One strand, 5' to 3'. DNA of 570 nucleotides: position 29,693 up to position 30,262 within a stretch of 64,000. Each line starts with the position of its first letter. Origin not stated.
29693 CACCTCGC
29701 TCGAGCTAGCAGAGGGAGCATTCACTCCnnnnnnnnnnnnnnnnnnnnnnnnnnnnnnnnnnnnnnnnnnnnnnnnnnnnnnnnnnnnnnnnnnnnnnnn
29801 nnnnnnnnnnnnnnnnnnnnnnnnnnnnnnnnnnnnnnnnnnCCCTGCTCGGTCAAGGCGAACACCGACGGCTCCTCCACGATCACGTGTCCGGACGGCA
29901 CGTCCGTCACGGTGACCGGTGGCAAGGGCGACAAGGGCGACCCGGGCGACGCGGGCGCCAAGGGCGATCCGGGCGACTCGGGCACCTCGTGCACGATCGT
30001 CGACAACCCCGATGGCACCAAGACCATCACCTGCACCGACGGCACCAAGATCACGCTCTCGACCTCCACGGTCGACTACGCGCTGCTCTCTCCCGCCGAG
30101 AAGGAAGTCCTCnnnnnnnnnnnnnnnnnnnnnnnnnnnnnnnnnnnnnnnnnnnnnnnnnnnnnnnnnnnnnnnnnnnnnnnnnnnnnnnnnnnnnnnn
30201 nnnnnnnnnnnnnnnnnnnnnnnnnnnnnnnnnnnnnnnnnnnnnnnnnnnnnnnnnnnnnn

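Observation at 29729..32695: OmcA/MtrC-like decaheme with 5+5 heme layout but ~300 extra N-terminal residues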

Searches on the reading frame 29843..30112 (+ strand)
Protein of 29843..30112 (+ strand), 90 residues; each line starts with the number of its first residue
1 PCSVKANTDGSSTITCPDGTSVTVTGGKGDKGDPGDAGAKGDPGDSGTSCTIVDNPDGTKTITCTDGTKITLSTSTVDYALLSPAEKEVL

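Call 45: find_homologous_proteins(query=window:29843-30112:+, max_evalue=0.001)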
Query window:29843-30112:+ (90 aa): 1 proteins with E <= 0.001 among 407 candidates.
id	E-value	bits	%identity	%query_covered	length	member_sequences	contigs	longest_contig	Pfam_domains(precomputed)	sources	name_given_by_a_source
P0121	1.1e-11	63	61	81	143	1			PF19079.6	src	-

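Call 54: search_protein_representatives(protein=window:29843-30064:+)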
Query: 74 residues. Proteins with E-value up to 0.001 (for the whole library): 798; up to 1e-10: 144; up to 1e-30: 7. The best 150 are listed.
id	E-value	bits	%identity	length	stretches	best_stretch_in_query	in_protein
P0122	2.7e-76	266.0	52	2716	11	1-71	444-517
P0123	7.4e-47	172.5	58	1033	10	2-72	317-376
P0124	5.5e-39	147.5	54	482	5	1-73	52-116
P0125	8.0e-37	140.6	54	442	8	35-73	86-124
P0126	2.3e-35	136.0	56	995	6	19-72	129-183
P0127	2.3e-34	132.8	61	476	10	48-72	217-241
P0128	5.4e-34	131.6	47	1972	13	5-69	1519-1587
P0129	1.2e-29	117.8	53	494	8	38-71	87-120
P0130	4.4e-28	112.8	47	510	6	1-73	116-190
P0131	4.9e-28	112.7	49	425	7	2-72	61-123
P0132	8.9e-27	108.7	52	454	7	38-73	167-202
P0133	1.4e-26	108.0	44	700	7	8-72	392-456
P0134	5.9e-26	106.1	56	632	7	38-73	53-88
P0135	1.0e-24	102.1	48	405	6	2-72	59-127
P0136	1.1e-24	102.0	52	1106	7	13-71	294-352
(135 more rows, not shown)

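Call 56: search_protein_families(library=pfam, alignment_id=A3, max_evalue=0.001)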
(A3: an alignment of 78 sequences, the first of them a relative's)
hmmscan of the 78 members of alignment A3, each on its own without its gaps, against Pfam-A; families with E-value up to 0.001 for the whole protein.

A. member 1, P0123 (1033 aa): 5 families
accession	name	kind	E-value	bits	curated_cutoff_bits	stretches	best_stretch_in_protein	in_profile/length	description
PF19079.5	CFSR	-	1.4e-21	76.9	27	1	240-281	1-48/49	Collagen-flanked surface repeat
PF01030.30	Recep_L_domain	-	1.6e-10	41.5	21.8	0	494-547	24-79/112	Receptor L domain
PF07202.18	Tcp10_C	-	6.3e-08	32.6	36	0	455-471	1-17/35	T-complex protein 10 C-terminus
PF16378.10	DUF4988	-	1.6e-05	25.2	30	0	247-285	41-77/183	Domain of unknown function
PF00791.26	ZU5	-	0.00011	22.9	21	1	35-104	4-83/97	ZU5 domain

B. families by the number of members that match (of 78 scanned): 73 families (the first 25 are shown)
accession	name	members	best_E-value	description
PF19079.5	CFSR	51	1.4e-21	Collagen-flanked surface repeat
PF01391.23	Collagen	40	2.5e-51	Collagen triple helix repeat (20 copies)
PF16378.10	DUF4988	31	1.2e-12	Domain of unknown function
PF25784.1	BigA_N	14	6.3e-09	BigA and YdbA N-terminal beta barrel domain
PF07202.18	Tcp10_C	9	6.3e-08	T-complex protein 10 C-terminus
PF00630.25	Filamin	8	1.1e-08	Filamin/ABP280 repeat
PF02736.25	Myosin_N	7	2.8e-08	Myosin N-terminal SH3-like domain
PF19686.4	DUF6188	7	3.3e-07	Family of unknown function (DUF6188)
PF13306.12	LRR_5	6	2.4e-77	BspA type Leucine rich repeat region (6 copies)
PF23657.1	DUF7151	6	3.8e-58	Domain of unknown function (DUF7151)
PF22113.1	Mtrc-MtrF_II-IV_dom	4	5.9e-60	Outer membrane cytochrome MtrC/MtrF-like, domains II/IV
PF14522.11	Cytochrome_C7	4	2.3e-14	Cytochrome c7 and related cytochrome c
PF14537.11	Cytochrom_c3_2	4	2.3e-11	Cytochrome c3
PF03781.23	FGE-sulfatase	3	2e-45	Sulfatase-modifying factor enzyme 1-like domain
PF01030.30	Recep_L_domain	3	6.1e-30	Receptor L domain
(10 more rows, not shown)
